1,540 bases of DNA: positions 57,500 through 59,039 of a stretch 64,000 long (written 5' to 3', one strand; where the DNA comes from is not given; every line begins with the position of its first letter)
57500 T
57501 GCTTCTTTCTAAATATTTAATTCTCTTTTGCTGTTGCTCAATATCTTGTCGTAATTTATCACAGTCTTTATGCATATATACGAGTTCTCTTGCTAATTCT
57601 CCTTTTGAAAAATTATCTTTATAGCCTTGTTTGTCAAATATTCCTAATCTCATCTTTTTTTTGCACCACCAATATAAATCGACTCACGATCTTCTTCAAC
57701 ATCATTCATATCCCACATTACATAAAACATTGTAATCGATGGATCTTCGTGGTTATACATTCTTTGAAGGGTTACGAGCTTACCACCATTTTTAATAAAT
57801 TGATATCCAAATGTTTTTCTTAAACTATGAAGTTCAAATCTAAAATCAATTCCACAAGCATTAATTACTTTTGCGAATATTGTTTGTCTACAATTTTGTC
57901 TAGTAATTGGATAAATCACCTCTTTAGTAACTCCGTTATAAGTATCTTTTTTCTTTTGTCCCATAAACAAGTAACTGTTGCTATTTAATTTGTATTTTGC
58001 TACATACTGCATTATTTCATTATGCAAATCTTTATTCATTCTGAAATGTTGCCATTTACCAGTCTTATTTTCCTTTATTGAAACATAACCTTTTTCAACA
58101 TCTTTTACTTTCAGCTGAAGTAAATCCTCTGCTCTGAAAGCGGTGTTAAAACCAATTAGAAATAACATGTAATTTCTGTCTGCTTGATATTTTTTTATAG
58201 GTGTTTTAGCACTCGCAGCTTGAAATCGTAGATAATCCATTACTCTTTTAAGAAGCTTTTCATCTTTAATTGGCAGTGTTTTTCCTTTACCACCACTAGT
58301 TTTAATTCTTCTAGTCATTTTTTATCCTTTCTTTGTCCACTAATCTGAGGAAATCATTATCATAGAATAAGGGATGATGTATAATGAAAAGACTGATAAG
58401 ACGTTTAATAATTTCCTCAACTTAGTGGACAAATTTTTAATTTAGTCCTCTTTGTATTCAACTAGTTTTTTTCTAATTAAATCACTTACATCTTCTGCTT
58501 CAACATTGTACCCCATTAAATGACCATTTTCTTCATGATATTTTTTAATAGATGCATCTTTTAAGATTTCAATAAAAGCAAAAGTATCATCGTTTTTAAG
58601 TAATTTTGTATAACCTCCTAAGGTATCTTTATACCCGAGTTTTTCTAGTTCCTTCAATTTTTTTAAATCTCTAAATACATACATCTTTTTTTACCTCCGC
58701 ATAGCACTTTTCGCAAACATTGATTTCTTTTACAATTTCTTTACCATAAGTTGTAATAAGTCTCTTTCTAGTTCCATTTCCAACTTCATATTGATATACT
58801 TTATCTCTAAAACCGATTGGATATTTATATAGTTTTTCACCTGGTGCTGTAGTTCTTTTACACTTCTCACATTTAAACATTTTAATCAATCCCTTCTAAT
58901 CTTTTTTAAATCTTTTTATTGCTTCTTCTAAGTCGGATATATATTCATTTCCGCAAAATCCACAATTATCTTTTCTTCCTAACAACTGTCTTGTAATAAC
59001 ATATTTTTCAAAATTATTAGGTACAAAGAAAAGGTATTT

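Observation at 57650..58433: Minimal second tyrosine recombinase with an adjacent long inverted repeat around a promoter-like 46-bp segment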

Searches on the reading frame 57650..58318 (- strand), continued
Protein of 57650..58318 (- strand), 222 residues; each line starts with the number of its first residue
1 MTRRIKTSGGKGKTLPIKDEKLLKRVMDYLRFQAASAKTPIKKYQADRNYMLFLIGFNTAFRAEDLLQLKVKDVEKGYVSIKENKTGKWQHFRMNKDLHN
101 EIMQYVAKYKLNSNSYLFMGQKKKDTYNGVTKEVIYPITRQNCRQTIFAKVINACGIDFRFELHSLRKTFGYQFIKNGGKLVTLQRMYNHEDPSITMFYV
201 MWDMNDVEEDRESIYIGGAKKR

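Call 33: find_homologous_proteins(query=window:57650-58318:-, max_evalue=1e-20)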
Query window:57650-58318:- (222 aa): 582 proteins with E <= 1e-20 among 764 candidates; the best 120 are listed.
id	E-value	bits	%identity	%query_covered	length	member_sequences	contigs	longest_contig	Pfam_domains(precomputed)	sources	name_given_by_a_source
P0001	3.1e-141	486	96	100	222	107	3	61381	PF00589.28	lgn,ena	-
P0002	4.6e-130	450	88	100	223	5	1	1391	PF00589.28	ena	-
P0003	2.5e-128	444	88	99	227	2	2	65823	PF00589.28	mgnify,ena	mgnify:FL=1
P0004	7.1e-127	439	87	99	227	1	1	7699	PF00589.28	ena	-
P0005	9.2e-124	429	85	100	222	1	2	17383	PF00589.28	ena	-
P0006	1.8e-123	428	85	100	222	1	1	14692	PF00589.28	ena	-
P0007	2.1e-116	405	82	99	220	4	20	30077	PF00589.28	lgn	-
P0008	6.4e-110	384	75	100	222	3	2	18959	PF00589.28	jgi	-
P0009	5.7e-108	378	76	99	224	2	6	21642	PF00589.28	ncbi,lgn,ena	-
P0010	1.0e-107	377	75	98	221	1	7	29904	PF00589.28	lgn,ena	-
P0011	2.9e-107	375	75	99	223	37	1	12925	PF00589.28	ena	-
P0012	2.5e-106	372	77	97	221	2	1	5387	PF00589.28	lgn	-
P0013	6.0e-106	371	77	97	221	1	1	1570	PF00589.28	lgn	-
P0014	7.0e-105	367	73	98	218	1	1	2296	PF00589.28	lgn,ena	-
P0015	9.3e-105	367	73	99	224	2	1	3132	PF00589.28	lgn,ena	-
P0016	2.3e-104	366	72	99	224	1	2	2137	PF00589.28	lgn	-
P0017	6.7e-104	364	71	99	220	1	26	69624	PF00589.28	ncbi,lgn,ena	-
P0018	1.6e-103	363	72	98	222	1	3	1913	PF00589.28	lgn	-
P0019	2.6e-103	362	71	99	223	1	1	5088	PF00589.28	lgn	-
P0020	1.3e-102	360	71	100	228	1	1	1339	PF00589.28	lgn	-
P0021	3.9e-102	359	73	99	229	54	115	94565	PF00589.28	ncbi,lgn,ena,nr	ncbi:MAG TPA: tyrosine-type recombinase/integrase [Candidatus Pelethosoma merdigallinarum]|nr:tyrosi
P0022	5.7e-102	358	72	98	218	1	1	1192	PF00589.28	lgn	-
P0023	9.7e-102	357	72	98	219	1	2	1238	PF00589.28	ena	-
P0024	1.3e-101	357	72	99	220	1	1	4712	PF00589.28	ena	-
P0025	1.7e-101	356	73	98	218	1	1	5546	PF00589.28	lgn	-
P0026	1.7e-101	356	72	98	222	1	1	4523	PF00589.28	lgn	-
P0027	3.5e-101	355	71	99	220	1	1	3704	PF00589.28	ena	-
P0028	4.2e-101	355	72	99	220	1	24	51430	PF00589.28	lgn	-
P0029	4.8e-101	355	73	98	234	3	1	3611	PF00589.28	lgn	-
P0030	4.9e-101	355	72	99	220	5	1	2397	PF00589.28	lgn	-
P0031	5.1e-101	355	70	100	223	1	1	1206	PF00589.28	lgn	-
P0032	7.5e-101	354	72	99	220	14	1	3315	PF00589.28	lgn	-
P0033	7.8e-101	354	71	99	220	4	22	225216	PF00589.28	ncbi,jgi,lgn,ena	-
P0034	7.9e-101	354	70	98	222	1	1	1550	PF00589.28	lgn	-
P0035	8.1e-101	354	71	99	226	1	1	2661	PF00589.28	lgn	-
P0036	9.3e-101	354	70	99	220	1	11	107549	PF00589.28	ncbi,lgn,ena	-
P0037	1.2e-100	354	71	99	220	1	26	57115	PF00589.28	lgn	-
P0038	2.1e-100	353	71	99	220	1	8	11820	PF00589.28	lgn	-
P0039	2.2e-100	353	71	96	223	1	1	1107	PF00589.28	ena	-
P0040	3.4e-100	352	71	99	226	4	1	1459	PF00589.28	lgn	-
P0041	3.6e-100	352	71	100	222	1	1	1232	PF00589.28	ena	-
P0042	4.9e-100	352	70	99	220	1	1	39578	PF00589.28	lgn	-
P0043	6.9e-100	351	70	99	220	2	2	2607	PF00589.28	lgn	-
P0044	9.2e-100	351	70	99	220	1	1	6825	PF00589.28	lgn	-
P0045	1.2e-99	350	70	100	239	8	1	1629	PF00589.28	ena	-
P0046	2.0e-99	350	70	99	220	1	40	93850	PF00589.28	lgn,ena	-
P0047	2.1e-99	350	70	99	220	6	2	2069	PF00589.28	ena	-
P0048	6.1e-99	348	74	93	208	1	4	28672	PF00589.28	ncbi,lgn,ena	-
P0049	8.2e-99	348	70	99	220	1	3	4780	PF00589.28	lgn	-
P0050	2.0e-98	346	69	99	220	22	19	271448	PF00589.28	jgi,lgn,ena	-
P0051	2.1e-98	346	70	99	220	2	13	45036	PF00589.28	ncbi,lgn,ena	-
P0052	2.2e-98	346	69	99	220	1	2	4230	PF00589.28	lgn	-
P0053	2.7e-98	346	71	98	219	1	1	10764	PF00589.28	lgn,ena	-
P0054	4.1e-98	345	70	98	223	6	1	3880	PF00589.28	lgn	-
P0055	4.4e-98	345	70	99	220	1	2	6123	PF00589.28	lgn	-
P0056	7.6e-98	344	70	98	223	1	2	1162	PF00589.28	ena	-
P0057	8.0e-98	344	71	98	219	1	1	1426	PF00589.28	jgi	-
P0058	1.1e-97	344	70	98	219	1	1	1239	PF00589.28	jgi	-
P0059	1.2e-97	344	69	98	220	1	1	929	PF00589.28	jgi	-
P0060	1.2e-97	344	71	98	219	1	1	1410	PF00589.28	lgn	-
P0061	2.1e-97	343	69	99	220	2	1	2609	PF00589.28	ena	-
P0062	3.0e-97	343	69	99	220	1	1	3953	PF00589.28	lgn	-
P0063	3.9e-97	342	68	100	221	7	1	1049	PF00589.28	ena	-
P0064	3.9e-97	342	68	99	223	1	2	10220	PF00589.28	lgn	-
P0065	4.4e-97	342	70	98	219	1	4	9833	PF00589.28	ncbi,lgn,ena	-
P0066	6.1e-97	342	69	98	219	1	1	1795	PF00589.28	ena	-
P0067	7.5e-97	341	69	98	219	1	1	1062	PF00589.28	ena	-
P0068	8.3e-97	341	69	99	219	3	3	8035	PF00589.28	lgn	-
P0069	1.8e-96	340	70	99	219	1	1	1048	PF00589.28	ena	-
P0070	2.0e-96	340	70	98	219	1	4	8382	PF00589.28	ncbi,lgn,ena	-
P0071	2.2e-96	340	68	99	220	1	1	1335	PF00589.28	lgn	-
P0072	4.3e-96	339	68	98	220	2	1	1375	PF00589.28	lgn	-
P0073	1.9e-95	337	68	98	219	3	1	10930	PF00589.28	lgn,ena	-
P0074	2.1e-95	337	69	100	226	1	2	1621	PF00589.28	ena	-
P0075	3.4e-95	336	69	98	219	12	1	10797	PF00589.28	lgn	-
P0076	4.6e-95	335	69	100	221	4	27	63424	PF00589.28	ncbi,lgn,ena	-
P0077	1.1e-94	334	69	97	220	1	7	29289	PF00589.28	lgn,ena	-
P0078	1.9e-94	333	67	99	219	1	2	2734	PF00589.28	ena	-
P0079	2.2e-94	333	67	98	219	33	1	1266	PF00589.28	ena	-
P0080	3.4e-94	333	68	98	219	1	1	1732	PF00589.28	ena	-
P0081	5.7e-94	332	69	99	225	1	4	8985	PF00589.28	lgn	-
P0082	7.5e-94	331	67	100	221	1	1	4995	PF00589.28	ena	-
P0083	9.8e-94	331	68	99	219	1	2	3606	PF00589.28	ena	-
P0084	1.1e-92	328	69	96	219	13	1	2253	PF00589.28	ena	-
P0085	1.9e-92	327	68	99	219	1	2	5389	PF00589.28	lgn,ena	-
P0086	2.6e-92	326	66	99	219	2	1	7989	PF00589.28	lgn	-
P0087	2.9e-92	326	69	99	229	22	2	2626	PF00589.28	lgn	-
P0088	2.9e-92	326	66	99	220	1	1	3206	PF00589.28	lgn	-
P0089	4.9e-92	326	66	98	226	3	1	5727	PF00589.28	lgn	-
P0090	5.1e-92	325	68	99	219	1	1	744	PF00589.28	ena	-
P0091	5.4e-92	325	67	99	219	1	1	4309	PF00589.28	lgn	-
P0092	7.2e-92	325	68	99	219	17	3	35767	PF00589.28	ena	-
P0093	7.7e-92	325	67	99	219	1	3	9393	PF00589.28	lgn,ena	-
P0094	9.3e-92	325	67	99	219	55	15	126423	PF00589.28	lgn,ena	-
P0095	1.0e-91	324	67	99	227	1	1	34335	PF00589.28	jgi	jgi:integrase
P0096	1.3e-91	324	67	99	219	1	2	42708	PF00589.28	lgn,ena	-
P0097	1.4e-91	324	68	99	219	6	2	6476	PF00589.28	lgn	-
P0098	2.6e-91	323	67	99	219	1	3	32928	PF00589.28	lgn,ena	-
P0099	2.6e-91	323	68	98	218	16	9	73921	PF00589.28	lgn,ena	-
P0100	2.8e-91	323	67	99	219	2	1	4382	PF00589.28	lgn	-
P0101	3.2e-91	323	67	98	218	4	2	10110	PF00589.28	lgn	-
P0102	3.8e-91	323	66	99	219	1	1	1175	PF00589.28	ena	-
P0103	4.1e-91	322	67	99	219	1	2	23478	PF00589.28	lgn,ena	-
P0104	5.1e-91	322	67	99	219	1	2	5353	PF00589.28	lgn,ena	-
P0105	5.9e-91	322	66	99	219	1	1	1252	PF00589.28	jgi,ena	jgi:integrase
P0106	6.1e-91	322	66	99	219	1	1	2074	PF00589.28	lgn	-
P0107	7.3e-91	322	67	98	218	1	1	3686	PF00589.28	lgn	-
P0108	9.1e-91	321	66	99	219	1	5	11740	PF00589.28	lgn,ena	-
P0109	9.3e-91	321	67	99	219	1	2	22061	PF00589.28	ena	-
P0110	1.1e-90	321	66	99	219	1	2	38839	PF00589.28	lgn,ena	-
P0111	1.5e-90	321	66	99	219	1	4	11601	PF00589.28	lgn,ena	-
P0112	1.8e-90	320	66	99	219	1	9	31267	PF00589.28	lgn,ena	-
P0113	2.0e-90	320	66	99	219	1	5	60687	PF00589.28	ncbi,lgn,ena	-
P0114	2.2e-90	320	66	99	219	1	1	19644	PF00589.28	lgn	-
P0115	2.5e-90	320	66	99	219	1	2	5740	PF00589.28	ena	-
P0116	2.6e-90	320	66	98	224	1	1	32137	PF00589.28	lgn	-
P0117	2.6e-90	320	66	99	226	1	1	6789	PF00589.28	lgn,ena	-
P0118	2.8e-90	320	66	99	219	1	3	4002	PF00589.28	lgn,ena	-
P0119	2.9e-90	320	66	99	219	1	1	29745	PF00589.28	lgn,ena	-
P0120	4.2e-90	319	67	99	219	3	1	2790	PF00589.28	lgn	-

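Call 34: find_encoding_contigs(protein=P0007, flank=1500, max_places=6)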
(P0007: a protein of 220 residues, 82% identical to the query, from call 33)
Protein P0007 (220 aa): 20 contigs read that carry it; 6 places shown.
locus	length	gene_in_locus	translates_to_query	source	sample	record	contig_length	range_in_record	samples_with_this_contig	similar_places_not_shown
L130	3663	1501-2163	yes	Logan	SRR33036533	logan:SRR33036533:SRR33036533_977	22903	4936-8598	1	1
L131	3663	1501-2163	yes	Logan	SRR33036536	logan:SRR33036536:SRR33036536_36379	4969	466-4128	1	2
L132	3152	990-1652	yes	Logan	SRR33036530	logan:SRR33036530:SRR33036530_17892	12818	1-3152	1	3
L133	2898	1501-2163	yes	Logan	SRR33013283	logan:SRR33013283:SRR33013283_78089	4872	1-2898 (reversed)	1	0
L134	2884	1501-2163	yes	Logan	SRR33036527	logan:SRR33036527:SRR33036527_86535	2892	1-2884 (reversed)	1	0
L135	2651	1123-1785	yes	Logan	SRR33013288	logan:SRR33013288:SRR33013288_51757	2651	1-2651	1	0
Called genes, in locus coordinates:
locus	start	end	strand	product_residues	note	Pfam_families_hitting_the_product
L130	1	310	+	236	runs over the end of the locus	PF19808:DUF6291, PF07261:DnaB_2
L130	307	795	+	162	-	-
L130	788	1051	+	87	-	-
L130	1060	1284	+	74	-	-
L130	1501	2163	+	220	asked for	PF00589:Phage_integrase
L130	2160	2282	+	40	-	-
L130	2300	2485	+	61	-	-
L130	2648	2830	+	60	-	-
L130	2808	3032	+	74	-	-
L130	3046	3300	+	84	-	-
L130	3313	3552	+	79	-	-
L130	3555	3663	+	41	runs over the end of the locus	-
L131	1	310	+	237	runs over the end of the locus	PF19808:DUF6291, PF07261:DnaB_2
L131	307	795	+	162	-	-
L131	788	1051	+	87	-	-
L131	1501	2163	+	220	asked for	PF00589:Phage_integrase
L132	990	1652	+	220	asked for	PF00589:Phage_integrase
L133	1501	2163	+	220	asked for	PF00589:Phage_integrase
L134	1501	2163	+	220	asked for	PF00589:Phage_integrase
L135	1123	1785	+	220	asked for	PF00589:Phage_integrase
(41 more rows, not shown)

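Call 35: find_encoding_contigs(protein=P0005, flank=1500, max_places=3)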
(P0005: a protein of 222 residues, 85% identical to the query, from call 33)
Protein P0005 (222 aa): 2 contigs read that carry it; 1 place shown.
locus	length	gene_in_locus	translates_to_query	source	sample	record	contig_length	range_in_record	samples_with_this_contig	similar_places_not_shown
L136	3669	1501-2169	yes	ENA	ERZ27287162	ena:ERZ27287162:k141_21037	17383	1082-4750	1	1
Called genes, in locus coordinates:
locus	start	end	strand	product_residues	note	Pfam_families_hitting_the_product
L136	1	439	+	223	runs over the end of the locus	PF19808:DUF6291, PF07261:DnaB_2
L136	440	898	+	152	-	-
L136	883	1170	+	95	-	-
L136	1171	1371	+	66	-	-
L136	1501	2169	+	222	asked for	PF00589:Phage_integrase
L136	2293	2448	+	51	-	PF22180:RH3_dom, PF19891:DUF6364 (weak)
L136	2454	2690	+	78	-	-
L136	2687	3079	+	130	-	-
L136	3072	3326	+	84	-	-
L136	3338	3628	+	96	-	-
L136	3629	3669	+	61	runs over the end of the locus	-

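Call 36: find_encoding_contigs(protein=P0006, flank=1500, max_places=3)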
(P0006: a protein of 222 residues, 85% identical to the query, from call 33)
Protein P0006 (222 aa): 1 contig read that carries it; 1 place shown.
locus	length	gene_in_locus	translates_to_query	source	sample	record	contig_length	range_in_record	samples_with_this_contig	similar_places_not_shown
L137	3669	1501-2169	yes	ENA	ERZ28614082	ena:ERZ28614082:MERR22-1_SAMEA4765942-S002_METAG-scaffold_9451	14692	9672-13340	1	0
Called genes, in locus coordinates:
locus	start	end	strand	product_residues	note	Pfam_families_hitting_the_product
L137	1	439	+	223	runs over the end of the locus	PF19808:DUF6291, PF07261:DnaB_2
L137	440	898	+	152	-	-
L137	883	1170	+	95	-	-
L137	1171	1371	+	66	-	-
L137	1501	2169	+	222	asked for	PF00589:Phage_integrase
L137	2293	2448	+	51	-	PF22180:RH3_dom, PF19891:DUF6364 (weak)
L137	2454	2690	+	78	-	-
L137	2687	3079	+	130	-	-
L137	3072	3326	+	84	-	-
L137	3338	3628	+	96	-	-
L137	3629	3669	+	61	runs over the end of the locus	-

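Call 37: find_encoding_contigs(protein=P0004, flank=1500, max_places=3)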
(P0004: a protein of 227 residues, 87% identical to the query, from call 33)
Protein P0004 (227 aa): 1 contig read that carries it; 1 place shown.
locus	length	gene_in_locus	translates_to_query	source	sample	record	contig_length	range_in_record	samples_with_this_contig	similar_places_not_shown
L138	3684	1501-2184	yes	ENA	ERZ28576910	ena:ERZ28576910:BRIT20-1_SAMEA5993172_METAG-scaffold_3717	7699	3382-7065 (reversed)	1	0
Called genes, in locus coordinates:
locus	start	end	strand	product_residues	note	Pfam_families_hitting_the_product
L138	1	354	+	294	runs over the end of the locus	PF00226:DnaJ, PF01556:DnaJ_C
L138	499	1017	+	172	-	-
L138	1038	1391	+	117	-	-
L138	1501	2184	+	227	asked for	PF00589:Phage_integrase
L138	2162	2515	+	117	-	-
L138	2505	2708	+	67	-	-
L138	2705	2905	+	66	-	-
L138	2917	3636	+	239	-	-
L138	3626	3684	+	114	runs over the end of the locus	-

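Call 58: search_solved_structures(query=window:57650-58318:-, max_evalue=0.001, show_alignments=2)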
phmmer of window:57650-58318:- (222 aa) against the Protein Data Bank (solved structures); distinct sequences matched with E-value up to 0.001: 2.
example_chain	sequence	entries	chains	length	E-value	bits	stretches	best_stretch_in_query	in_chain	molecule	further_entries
4a8e_A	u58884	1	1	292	1.2e-05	28.5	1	45-203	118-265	PROBABLE TYROSINE RECOMBINASE XERC-LIKE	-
5hxy_A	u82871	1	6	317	0.00099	22.2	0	41-201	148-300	Tyrosine recombinase XerA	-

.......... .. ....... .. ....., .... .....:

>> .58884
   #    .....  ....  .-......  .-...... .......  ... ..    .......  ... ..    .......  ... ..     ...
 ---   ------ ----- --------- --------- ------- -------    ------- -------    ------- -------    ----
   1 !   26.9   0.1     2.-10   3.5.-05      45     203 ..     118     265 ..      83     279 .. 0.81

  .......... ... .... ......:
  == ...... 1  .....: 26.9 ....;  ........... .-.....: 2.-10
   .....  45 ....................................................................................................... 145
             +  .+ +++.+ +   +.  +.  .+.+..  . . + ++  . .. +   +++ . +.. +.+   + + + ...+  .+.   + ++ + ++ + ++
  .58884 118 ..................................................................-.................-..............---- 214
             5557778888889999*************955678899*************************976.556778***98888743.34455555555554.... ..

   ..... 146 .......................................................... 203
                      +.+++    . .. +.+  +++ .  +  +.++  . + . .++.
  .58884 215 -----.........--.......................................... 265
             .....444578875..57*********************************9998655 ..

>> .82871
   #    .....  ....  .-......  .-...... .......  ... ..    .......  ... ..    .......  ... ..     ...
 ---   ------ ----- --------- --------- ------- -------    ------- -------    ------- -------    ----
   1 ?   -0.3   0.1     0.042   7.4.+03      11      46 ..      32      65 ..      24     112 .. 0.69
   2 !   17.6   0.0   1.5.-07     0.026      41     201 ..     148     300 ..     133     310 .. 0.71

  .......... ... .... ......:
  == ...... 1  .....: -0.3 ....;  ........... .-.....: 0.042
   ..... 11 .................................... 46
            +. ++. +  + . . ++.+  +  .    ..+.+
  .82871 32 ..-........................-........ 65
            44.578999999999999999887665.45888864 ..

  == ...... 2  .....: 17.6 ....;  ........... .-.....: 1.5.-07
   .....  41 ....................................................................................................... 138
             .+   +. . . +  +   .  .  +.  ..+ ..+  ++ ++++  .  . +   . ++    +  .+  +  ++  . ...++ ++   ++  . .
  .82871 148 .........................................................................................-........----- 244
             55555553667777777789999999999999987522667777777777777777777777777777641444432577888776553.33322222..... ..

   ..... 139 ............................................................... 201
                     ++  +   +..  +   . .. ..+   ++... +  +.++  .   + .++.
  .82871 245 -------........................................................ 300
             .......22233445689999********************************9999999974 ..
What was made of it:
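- Closest known: Single-recombinase Xer modules with the site next to the gene. Same: The best solved-structure sequence matches are XerA proteins (call 58).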

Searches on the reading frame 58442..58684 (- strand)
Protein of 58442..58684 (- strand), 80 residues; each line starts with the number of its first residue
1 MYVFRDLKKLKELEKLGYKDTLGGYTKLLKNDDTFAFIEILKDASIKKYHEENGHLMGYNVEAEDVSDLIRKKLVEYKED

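Call 4: search_protein_families(library=pfam, proteins=[window:58442-58684:-], max_evalue=0.01)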
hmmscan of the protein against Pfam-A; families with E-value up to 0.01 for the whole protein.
window:58442-58684:- (80 aa): 0 families

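Call 24: search_protein_families(library=phrogs, proteins=[window:58442-58684:-], max_evalue=0.001)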
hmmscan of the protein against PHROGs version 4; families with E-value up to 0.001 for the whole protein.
window:58442-58684:- (80 aa): 0 families

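Call 32: find_related_loci(query=window:58442-58684:-, collection=viral_contigs, flank=2500)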
Query window:58442-58684:- (80 aa) in viral_contigs; peptide patterns used: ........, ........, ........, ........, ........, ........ (x = any residue, [..] = any of these).
14 stretches matched a pattern; 2 encode a relative of the query (tblastn E <= 1e-3); 1 distinct loci.
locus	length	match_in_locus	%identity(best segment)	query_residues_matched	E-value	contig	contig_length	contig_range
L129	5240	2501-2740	96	1-80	2e-47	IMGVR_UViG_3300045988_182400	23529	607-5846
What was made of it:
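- Tried and rejected: Only the same phage was found (call 32), so the scan could not separate linkage to the upstream gene.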

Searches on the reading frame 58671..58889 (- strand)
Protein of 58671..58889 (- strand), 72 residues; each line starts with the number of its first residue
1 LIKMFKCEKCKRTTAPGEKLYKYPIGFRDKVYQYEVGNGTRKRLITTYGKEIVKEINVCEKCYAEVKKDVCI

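Call 4: search_protein_families(library=pfam, proteins=[window:58671-58889:-], max_evalue=0.01)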
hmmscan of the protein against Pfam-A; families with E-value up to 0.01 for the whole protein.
window:58671-58889:- (72 aa): 1 family
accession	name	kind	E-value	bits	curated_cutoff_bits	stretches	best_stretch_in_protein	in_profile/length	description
PF17848.7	Zn_ribbon_ACC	-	0.0072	16.9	24.5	0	46-62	10-26/26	Acetyl-CoA carboxylase zinc finger domain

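Call 24: search_protein_families(library=phrogs, proteins=[window:58671-58889:-], max_evalue=0.001)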
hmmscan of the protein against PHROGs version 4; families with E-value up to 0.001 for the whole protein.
window:58671-58889:- (72 aa): 0 families
